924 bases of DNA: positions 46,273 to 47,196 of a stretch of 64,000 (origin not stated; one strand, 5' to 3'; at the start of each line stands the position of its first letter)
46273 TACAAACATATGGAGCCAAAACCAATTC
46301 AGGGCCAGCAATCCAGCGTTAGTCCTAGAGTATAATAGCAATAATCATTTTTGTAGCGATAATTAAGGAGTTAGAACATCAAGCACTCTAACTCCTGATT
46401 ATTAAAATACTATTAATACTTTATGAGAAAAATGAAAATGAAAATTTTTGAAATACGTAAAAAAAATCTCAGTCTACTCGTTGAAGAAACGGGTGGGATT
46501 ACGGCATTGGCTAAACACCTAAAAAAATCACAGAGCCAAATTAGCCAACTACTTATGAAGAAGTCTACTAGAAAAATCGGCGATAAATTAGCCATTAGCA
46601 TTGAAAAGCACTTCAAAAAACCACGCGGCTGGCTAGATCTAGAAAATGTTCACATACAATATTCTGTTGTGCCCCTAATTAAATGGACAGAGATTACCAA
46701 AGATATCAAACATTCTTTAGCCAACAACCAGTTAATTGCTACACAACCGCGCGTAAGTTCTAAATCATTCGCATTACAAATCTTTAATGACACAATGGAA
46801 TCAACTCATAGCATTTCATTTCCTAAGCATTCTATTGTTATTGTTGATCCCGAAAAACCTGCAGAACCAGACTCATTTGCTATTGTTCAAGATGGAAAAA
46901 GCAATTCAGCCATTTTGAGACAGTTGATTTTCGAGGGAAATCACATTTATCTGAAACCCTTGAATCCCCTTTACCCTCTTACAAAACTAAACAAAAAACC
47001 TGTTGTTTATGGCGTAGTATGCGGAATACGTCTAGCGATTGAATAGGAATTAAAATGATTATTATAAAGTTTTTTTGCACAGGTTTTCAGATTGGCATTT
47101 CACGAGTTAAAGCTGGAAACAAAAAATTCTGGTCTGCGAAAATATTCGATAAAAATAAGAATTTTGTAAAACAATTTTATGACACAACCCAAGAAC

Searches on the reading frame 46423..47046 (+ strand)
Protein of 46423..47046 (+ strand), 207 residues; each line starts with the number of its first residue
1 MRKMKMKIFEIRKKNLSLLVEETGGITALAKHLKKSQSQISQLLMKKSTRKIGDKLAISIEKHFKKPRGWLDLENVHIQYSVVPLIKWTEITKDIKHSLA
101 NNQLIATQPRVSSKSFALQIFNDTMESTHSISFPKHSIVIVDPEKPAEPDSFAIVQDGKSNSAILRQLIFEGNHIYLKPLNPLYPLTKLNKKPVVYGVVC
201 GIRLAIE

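Call 13: search_protein_families(library=pfam, proteins=[window:46423-47046:+], max_evalue=0.01)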
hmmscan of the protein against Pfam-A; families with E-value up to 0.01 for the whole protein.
window:46423-47046:+ (207 aa): 2 families
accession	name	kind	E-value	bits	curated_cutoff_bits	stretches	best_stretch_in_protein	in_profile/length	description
PF00717.28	Peptidase_S24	-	6.1e-11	42.5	23.3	1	106-191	29-105/116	Peptidase S24-like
PF15943.11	YdaS_toxin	-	0.00023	21.4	30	1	18-62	3-45/65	Bacterial toxin YdaS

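Call 88: search_solved_structures(query=window:46423-47046:+, max_evalue=0.01)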
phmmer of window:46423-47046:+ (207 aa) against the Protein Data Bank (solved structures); distinct sequences matched with E-value up to 0.01: 6.
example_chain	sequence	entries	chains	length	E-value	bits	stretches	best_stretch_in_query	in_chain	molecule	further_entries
2ho0_A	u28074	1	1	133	4.6e-11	46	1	104-199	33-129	Repressor protein cI101-229DM-K192A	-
2hnf_A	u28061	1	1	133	9.5e-11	45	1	104-199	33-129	Repressor protein cI101-229DM-K192A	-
8gmu_A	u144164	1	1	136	1.5e-10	44.3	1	104-200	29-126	Repressor protein cI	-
1kca_A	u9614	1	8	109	1.7e-10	44.1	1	107-200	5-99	REPRESSOR PROTEIN CI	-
1f39_A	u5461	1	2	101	5.9e-10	42.4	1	112-200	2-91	REPRESSOR PROTEIN CI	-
3bdn_A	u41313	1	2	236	6.8e-10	42.2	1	104-200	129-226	Lambda Repressor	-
